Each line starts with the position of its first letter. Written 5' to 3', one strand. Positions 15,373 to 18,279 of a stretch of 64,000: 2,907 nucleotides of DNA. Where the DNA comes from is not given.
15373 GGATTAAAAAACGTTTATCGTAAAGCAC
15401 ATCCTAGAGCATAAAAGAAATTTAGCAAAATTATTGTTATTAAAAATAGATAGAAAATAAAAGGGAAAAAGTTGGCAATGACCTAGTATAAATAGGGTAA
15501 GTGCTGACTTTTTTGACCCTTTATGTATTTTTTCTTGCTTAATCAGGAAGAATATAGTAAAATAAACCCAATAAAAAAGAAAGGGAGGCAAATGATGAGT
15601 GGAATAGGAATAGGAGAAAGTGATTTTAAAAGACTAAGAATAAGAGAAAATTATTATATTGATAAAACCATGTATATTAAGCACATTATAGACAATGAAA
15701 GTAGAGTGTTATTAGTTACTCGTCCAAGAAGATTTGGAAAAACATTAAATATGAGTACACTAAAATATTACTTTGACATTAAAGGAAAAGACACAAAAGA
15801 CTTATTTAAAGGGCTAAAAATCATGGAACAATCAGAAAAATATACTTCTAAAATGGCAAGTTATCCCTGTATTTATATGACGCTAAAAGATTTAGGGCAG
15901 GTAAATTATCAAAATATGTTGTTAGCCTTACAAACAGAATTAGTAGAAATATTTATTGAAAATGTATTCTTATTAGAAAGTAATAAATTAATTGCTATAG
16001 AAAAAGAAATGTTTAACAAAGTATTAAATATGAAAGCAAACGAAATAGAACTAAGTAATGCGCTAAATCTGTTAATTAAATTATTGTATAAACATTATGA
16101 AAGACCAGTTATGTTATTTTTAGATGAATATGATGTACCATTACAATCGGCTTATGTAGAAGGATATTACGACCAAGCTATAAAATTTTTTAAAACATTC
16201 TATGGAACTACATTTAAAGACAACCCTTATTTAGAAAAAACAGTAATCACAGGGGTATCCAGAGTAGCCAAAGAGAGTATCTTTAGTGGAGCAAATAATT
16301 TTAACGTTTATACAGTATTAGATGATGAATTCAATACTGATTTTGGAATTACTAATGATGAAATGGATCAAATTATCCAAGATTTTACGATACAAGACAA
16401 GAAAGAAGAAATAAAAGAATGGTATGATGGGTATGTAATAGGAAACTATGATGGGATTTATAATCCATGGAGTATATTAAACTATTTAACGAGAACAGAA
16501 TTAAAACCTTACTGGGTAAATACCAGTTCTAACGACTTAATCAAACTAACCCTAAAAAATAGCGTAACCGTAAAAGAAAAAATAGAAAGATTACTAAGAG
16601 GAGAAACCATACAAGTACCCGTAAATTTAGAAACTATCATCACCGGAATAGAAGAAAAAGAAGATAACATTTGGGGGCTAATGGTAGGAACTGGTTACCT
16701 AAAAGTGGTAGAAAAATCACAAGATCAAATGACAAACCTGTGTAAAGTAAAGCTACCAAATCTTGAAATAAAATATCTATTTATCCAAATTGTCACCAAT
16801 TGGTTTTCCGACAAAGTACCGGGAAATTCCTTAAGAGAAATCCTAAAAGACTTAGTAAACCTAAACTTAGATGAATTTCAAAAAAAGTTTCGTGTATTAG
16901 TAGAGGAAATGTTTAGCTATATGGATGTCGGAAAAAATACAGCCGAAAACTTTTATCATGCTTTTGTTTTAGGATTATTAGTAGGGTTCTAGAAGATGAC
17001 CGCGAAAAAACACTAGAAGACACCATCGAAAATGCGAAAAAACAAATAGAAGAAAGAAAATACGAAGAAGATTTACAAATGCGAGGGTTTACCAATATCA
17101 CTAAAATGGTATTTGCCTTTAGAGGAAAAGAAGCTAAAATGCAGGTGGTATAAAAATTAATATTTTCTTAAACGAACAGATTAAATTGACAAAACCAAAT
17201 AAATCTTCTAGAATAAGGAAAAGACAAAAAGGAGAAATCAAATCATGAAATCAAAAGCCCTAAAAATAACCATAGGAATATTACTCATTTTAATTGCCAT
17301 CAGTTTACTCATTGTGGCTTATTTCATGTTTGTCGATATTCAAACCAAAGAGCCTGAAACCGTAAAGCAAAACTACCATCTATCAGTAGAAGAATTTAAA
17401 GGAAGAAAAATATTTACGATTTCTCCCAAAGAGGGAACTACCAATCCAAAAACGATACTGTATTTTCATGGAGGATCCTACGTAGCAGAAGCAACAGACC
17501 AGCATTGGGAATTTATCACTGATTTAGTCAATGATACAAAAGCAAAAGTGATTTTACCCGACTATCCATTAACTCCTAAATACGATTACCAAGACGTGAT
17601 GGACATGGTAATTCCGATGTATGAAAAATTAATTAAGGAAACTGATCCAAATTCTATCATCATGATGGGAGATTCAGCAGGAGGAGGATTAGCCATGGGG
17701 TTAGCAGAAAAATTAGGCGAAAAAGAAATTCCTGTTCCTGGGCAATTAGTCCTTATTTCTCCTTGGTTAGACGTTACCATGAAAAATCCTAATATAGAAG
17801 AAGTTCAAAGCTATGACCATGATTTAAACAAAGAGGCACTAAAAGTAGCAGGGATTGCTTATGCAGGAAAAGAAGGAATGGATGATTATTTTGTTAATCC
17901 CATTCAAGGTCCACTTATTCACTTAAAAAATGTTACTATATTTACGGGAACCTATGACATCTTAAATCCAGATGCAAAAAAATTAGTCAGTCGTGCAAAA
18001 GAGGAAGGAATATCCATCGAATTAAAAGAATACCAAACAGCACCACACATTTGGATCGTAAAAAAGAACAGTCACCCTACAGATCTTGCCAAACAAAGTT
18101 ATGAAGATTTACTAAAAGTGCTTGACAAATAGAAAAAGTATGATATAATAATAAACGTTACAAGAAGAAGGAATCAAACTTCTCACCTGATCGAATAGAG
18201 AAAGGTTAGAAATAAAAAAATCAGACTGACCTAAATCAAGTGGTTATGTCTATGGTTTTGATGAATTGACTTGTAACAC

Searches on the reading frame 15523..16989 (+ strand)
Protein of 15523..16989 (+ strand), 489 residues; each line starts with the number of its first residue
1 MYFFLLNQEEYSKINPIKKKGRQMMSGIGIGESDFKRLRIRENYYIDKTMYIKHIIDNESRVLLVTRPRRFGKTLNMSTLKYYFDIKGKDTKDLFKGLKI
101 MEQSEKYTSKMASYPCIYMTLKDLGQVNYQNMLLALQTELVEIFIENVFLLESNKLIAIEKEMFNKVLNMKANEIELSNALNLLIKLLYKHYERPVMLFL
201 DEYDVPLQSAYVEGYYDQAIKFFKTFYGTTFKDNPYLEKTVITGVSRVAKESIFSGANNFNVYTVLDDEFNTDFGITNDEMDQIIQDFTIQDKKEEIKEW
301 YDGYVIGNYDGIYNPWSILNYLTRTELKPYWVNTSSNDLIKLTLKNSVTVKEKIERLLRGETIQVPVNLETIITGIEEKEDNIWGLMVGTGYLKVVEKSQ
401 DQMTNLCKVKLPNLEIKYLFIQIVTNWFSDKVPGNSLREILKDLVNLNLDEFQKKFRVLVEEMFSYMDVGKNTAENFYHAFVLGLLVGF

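Call 74: search_protein_families(library=pfam, proteins=[window:15523-16989:+], max_evalue=0.001)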
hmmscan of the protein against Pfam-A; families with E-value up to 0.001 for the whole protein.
window:15523-16989:+ (489 aa): 1 family
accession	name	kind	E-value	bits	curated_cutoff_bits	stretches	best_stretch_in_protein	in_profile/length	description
PF09820.16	AAA-ATPase_like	-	3.1e-42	145.1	26.1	1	30-254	2-201/201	Predicted AAA-ATPase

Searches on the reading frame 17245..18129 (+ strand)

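Call 74: search_protein_families(library=pfam, proteins=[window:17245-18129:+], max_evalue=0.001)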
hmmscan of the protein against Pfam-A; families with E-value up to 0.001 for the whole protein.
window:17245-18129:+ (295 aa): 3 families
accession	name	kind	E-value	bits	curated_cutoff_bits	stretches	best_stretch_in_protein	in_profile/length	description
PF07859.19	Abhydrolase_3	-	9.4e-39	133.8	25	1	71-271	1-209/210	alpha/beta hydrolase fold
PF10340.15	Say1_Mug180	-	2.4e-17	63.3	21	1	65-214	120-278/374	Steryl acetyl hydrolase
PF20434.5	BD-FAE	-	7.2e-05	22.8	26.8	1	61-156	6-109/215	BD-FAE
